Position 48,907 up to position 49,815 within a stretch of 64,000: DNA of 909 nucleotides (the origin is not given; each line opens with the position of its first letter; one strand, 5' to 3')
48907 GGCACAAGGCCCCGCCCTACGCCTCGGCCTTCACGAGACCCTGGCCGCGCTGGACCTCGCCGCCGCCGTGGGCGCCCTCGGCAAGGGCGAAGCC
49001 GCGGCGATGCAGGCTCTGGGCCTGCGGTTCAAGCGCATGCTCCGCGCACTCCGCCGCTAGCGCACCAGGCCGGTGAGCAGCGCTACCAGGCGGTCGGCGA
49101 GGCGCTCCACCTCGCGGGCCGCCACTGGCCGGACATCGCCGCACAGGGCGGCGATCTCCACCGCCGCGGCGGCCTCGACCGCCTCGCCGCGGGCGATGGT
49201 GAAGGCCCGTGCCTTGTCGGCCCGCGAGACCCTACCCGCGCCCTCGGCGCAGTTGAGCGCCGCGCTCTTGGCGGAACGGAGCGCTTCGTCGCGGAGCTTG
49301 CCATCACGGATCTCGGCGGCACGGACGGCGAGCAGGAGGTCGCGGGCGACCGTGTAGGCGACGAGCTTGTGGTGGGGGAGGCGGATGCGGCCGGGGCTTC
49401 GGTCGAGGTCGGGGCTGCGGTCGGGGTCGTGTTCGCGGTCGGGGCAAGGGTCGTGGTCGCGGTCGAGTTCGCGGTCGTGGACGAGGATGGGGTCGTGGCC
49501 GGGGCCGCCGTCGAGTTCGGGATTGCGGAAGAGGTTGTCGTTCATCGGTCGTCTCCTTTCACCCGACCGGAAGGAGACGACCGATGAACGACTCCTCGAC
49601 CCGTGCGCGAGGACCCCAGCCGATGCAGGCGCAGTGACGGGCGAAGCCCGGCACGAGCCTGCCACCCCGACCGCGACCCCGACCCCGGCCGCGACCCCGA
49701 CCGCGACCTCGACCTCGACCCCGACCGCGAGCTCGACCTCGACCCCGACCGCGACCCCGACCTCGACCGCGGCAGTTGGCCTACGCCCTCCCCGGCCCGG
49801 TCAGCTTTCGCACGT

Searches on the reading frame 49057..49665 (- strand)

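Call 26: search_protein_families(library=pfam, proteins=[window:49057-49665:-], max_evalue=0.001)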
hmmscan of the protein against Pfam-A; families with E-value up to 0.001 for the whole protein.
window:49057-49665:- (202 aa): 1 family
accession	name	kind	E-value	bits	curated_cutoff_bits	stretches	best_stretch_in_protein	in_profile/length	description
PF05635.17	23S_rRNA_IVP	-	3.8e-10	40.4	33.8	1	120-198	27-105/106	23S rRNA-intervening sequence protein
